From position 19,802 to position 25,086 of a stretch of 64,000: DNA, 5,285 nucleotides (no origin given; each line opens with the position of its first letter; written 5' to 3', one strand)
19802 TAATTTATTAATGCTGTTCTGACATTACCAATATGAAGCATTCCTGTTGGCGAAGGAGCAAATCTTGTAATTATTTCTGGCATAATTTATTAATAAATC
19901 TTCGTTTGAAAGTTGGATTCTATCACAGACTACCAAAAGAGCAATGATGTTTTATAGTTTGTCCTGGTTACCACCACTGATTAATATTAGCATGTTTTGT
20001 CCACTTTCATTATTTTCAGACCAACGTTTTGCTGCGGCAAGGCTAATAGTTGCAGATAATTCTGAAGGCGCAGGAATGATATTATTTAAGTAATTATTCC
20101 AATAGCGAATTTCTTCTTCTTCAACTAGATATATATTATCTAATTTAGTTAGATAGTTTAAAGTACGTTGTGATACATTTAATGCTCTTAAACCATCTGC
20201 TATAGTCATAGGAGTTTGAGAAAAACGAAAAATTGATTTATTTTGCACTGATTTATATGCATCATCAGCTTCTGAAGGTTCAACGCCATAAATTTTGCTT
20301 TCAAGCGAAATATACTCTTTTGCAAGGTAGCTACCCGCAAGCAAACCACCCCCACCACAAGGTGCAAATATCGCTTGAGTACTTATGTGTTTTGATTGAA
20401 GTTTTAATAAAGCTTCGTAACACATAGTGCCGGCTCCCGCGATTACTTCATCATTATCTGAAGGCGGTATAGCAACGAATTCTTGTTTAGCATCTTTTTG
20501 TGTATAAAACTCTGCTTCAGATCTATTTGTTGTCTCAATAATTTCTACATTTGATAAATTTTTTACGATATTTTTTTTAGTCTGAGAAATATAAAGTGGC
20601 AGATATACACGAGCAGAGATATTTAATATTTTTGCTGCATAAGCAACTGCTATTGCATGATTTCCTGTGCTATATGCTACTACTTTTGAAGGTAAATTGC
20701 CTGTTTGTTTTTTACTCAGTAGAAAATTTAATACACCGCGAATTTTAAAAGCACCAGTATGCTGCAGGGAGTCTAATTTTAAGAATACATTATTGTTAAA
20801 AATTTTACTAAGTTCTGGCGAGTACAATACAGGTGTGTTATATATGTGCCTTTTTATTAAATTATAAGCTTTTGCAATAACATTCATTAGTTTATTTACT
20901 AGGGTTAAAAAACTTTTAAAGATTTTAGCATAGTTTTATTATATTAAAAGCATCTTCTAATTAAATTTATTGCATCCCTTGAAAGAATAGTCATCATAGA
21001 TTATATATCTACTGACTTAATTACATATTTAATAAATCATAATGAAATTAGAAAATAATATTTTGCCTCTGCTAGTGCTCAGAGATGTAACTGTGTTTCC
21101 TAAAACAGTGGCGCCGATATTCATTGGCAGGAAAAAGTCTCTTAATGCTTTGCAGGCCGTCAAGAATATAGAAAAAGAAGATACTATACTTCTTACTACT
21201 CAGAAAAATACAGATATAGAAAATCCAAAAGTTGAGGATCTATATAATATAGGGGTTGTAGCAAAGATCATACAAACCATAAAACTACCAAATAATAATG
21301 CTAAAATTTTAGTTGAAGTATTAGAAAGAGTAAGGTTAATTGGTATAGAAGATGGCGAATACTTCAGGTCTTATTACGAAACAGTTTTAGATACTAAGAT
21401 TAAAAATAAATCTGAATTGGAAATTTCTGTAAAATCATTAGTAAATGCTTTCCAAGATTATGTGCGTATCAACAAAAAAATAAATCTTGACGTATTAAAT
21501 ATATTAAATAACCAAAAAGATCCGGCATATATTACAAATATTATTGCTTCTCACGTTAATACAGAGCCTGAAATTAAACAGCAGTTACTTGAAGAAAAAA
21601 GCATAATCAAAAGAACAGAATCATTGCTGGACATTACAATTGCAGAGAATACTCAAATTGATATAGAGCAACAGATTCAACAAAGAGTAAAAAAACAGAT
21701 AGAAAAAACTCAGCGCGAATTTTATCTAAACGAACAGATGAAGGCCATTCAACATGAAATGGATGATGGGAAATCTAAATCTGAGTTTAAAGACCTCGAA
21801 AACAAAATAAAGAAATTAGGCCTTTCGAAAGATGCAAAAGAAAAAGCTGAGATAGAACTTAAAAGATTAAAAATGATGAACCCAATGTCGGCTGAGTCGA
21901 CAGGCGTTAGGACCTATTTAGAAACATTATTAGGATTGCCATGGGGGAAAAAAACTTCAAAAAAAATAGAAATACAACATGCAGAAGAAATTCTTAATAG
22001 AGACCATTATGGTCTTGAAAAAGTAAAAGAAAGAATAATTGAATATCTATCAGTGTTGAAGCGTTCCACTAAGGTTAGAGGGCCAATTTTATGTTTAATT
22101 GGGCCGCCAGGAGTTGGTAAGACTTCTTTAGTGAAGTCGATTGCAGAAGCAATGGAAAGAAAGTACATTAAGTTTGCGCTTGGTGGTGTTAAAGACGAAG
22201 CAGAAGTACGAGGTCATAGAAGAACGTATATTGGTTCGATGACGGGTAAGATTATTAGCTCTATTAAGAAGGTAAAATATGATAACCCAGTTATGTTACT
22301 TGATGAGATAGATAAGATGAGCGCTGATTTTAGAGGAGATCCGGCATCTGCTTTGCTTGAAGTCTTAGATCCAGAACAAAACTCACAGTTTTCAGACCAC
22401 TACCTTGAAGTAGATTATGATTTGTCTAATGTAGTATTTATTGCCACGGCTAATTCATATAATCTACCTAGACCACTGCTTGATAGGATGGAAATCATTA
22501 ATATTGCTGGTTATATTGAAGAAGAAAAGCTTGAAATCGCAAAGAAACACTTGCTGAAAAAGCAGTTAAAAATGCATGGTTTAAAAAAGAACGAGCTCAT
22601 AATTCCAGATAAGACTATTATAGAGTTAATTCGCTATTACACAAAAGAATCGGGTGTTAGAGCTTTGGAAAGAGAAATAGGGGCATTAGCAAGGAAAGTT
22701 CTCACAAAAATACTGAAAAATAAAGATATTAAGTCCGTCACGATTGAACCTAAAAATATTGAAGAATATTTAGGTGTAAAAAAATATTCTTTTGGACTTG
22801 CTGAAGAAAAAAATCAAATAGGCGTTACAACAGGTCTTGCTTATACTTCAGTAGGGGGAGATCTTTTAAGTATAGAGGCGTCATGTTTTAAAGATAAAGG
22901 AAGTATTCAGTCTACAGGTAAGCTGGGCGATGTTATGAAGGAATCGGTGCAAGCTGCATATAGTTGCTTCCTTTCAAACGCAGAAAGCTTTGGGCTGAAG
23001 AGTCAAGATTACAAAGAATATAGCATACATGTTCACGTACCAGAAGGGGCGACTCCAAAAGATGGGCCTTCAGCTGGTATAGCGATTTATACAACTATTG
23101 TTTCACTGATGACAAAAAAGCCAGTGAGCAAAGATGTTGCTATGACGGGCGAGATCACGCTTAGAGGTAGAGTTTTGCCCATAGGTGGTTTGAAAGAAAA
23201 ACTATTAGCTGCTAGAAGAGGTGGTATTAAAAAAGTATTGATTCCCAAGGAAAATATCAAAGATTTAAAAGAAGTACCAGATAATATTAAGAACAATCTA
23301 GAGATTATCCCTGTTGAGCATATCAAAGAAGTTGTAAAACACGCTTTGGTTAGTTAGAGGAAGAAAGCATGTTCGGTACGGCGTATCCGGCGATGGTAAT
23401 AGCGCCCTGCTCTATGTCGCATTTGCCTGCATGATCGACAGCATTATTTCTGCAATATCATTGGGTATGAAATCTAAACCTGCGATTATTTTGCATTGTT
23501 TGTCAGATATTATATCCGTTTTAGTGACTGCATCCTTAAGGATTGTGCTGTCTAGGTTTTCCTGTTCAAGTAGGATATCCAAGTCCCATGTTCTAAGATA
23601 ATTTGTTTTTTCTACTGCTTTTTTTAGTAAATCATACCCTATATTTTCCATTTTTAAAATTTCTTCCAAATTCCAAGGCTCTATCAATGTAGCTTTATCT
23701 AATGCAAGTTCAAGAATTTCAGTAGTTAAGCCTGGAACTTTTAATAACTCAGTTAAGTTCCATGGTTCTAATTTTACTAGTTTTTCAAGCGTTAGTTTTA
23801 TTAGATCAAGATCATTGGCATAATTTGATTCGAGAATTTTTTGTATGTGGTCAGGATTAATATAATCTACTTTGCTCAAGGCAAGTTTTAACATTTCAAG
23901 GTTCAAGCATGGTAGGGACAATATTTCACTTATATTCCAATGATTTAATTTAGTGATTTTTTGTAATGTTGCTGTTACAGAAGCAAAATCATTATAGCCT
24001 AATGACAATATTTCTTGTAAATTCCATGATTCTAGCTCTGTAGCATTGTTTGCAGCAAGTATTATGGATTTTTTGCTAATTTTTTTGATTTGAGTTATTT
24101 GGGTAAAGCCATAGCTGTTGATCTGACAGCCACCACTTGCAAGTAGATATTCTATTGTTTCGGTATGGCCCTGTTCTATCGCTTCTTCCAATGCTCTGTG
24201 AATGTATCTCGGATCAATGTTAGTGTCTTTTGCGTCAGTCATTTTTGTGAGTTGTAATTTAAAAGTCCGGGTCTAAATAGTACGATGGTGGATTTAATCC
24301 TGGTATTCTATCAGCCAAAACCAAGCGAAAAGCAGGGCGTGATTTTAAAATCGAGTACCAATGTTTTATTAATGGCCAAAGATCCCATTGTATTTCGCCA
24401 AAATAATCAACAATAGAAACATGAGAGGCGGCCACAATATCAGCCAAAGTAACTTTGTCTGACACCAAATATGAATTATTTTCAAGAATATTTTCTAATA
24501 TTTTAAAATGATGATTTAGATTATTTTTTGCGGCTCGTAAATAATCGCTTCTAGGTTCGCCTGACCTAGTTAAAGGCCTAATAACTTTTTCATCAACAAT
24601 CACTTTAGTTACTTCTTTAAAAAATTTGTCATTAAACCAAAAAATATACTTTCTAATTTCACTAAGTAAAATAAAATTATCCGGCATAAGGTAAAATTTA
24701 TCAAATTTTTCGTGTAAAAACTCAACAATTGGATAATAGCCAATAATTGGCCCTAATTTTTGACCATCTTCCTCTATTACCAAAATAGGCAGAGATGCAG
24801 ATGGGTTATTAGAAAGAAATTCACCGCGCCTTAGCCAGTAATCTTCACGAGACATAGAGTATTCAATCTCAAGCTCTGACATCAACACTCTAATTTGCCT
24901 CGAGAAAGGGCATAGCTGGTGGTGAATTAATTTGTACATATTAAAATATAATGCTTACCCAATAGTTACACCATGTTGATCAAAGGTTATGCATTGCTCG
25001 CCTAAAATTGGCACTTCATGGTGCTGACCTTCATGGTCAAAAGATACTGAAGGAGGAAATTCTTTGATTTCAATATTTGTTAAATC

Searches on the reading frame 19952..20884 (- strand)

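Call 55: search_protein_families(library=pfam, proteins=[window:19952-20884:-], max_evalue=0.00001)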
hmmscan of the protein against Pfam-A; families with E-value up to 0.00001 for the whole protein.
window:19952-20884:- (310 aa): 1 family
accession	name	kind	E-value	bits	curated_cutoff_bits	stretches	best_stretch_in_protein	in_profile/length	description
PF00291.31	PALP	-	5.6e-50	170.8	35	1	11-304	2-295/295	Pyridoxal-phosphate dependent enzyme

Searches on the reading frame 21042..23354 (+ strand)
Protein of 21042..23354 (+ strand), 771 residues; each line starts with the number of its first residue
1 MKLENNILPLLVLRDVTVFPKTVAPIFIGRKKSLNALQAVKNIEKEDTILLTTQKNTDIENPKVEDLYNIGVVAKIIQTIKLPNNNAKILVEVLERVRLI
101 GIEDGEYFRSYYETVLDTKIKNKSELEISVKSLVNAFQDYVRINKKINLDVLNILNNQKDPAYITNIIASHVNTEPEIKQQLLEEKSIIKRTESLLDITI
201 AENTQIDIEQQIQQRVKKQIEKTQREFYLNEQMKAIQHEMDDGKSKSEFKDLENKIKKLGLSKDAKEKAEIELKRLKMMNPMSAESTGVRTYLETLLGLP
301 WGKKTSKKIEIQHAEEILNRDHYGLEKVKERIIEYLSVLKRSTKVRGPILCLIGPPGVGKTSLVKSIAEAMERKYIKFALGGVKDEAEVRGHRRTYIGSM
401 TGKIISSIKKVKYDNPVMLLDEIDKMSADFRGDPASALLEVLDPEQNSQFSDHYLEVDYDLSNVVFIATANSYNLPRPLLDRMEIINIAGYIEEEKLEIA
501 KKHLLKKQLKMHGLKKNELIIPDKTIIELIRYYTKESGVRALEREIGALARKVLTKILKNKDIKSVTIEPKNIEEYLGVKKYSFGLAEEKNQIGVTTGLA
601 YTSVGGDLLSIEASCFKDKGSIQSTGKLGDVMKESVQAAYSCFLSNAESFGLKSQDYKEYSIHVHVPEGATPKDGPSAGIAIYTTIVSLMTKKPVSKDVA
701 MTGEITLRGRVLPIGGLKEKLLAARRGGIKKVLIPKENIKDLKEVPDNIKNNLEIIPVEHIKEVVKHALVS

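Call 55: search_protein_families(library=pfam, proteins=[window:21042-23354:+], max_evalue=0.00001)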
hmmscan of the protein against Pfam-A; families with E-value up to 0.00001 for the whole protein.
window:21042-23354:+ (771 aa): 9 families
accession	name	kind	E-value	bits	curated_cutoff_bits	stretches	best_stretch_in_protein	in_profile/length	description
PF05362.19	Lon_C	-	2.1e-92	308.8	21.1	1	568-770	2-204/205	Lon protease (S16) C-terminal proteolytic domain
PF02190.22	LON_substr_bdg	-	4e-41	141.6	28.7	1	8-198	2-197/200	ATP-dependent protease La (LON) substrate-binding domain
PF00004.35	AAA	-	7.2e-23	81.9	21.2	1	350-486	1-126/131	ATPase family associated with various cellular activities (AAA)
PF22667.2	Lon_lid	-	1.6e-19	69.7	27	1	510-565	1-56/57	Lon protease AAA+ ATPase lid domain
PF07728.20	AAA_5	-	2.6e-08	34.4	22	1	350-474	2-125/139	AAA domain (dynein-related subfamily)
PF08298.17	AAA_PrkA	-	9.7e-08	31.9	25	1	318-376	57-114/358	PrkA AAA domain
PF13541.12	ChlI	-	2.7e-07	31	27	1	655-738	38-121/121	Subunit ChlI of Mg-chelatase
PF13191.12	AAA_16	-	2e-06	28.8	32.6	1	336-384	13-61/167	AAA ATPase domain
PF07724.20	AAA_2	-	9.6e-06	26.2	27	0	352-472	8-125/166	AAA domain (Cdc48 subfamily)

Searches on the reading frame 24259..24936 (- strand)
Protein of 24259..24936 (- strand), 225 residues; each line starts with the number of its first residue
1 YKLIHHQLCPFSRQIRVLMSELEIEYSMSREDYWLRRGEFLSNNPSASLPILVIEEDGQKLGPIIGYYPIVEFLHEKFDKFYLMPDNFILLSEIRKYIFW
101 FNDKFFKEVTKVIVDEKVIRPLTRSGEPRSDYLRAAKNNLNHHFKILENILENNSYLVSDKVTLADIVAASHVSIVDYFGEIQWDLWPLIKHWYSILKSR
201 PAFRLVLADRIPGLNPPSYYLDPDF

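Call 55: search_protein_families(library=pfam, proteins=[window:24259-24936:-], max_evalue=0.00001)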
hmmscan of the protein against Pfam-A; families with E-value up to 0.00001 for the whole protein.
window:24259-24936:- (225 aa): 3 families
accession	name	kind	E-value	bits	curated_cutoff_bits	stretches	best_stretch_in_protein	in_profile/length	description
PF00043.30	GST_C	-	1.4e-09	38.5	20.7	1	121-201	12-93/93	Glutathione S-transferase, C-terminal domain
PF13409.12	GST_N_2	-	3.6e-08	34.3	25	1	9-76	2-69/70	Glutathione S-transferase, N-terminal domain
PF14497.11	GST_C_3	-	1.7e-06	28.6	21.6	1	135-202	26-96/104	Glutathione S-transferase, C-terminal domain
